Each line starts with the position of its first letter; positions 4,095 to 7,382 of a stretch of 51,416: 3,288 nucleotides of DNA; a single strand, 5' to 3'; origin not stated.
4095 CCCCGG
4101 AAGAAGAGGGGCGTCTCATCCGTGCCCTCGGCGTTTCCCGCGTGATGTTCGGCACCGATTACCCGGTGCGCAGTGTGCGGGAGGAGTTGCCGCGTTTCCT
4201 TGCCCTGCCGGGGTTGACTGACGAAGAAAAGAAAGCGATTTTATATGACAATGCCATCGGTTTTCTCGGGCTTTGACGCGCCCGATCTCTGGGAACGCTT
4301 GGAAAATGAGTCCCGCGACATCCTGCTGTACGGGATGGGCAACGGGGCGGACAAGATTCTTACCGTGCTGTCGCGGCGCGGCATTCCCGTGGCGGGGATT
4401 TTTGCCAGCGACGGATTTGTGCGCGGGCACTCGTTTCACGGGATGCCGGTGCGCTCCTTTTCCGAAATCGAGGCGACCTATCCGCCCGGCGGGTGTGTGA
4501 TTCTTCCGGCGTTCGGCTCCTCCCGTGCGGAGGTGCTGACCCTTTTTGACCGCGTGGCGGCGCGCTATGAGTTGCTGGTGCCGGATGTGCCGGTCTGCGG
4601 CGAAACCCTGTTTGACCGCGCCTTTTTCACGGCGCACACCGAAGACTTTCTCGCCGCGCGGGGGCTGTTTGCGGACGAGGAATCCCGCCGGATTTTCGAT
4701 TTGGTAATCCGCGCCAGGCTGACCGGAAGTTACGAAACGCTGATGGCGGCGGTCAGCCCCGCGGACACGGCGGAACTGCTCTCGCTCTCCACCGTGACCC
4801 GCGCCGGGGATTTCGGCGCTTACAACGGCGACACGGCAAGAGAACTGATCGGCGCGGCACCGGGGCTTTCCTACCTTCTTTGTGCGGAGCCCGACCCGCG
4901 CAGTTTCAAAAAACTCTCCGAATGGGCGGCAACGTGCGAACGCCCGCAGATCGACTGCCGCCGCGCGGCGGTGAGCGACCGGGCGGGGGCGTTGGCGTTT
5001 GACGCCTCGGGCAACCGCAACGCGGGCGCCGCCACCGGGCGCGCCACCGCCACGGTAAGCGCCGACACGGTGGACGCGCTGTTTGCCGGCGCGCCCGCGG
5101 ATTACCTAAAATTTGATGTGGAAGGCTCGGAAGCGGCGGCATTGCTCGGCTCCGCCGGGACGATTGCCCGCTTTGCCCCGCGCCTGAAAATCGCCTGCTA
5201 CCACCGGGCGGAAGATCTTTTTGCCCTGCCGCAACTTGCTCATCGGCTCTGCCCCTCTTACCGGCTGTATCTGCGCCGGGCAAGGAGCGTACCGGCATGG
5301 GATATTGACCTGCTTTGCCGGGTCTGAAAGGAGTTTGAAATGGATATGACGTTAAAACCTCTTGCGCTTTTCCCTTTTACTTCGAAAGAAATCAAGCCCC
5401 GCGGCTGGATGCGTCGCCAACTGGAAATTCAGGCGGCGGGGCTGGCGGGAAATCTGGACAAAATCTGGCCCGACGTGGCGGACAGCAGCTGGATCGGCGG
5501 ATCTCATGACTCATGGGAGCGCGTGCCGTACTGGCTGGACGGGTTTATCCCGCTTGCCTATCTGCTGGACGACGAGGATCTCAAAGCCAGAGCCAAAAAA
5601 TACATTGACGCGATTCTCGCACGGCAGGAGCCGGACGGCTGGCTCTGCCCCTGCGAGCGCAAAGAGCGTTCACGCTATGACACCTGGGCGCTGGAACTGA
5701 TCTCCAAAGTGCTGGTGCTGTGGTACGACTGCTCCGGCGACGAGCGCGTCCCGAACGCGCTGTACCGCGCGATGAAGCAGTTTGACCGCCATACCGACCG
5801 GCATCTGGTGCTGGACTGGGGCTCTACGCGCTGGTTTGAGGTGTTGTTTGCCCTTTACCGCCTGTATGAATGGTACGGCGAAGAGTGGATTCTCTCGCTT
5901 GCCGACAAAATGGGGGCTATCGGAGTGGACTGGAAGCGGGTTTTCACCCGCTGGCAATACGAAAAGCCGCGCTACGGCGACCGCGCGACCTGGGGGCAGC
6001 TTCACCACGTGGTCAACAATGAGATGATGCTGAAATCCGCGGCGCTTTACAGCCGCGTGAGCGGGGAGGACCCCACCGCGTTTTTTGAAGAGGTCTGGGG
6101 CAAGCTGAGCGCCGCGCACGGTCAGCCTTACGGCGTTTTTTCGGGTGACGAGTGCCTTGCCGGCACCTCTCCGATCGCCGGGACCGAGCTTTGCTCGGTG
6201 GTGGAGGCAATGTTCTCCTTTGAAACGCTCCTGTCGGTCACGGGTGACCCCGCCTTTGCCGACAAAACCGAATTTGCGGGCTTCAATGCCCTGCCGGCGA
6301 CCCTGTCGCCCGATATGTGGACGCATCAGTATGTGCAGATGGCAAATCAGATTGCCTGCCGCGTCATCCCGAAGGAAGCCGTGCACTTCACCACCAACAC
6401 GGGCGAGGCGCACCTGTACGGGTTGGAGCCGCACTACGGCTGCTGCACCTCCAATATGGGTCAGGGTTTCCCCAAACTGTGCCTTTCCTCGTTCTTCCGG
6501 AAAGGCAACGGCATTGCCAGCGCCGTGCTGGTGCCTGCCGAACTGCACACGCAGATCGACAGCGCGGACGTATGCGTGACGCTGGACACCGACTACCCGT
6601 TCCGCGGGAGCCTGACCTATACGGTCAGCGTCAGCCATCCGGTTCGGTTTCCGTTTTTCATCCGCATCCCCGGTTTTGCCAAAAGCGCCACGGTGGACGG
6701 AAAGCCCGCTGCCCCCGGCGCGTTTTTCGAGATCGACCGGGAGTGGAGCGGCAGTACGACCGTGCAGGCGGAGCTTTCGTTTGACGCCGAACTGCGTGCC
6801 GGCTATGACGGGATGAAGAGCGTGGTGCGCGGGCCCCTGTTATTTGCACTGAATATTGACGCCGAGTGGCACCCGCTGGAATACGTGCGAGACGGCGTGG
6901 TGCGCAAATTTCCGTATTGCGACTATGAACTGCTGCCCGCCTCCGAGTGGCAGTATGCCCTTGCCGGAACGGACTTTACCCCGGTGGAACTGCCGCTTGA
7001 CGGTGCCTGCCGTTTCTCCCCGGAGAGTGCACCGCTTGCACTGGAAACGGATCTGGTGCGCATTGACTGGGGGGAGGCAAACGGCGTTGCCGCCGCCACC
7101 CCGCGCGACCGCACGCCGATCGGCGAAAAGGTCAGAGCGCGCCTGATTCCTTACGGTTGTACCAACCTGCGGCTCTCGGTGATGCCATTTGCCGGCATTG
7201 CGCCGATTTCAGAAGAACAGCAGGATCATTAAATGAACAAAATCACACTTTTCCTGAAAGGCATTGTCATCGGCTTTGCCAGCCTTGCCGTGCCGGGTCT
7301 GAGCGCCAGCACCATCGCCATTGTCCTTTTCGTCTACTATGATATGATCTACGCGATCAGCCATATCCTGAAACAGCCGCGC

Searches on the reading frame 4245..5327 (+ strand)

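Call 28: search_protein_families(library=pfam, proteins=[window:4245-5327:+], max_evalue=0.001)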
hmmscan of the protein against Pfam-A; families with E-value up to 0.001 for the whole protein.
window:4245-5327:+ (360 aa): 1 family
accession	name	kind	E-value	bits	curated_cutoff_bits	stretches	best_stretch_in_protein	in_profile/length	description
PF05050.19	Methyltransf_21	-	1.3e-07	32.4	22.7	1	189-322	1-152/173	Methyltransferase FkbM domain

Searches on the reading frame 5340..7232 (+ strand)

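Call 28: search_protein_families(library=pfam, proteins=[window:5340-7232:+], max_evalue=0.001)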
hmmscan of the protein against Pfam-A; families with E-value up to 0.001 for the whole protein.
window:5340-7232:+ (630 aa): 2 families
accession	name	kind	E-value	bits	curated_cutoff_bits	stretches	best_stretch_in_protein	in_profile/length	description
PF07944.18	Beta-AFase-like_GH127_cat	-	7.8e-13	48.6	24.9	1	64-333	62-340/376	Beta-L-arabinofuranosidase, GH127 catalytic domain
PF20736.2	Glyco_hydro127M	-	1.1e-09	38.7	24.2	1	404-479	12-93/95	Beta-L-arabinofuranosidase, GH127 middle domain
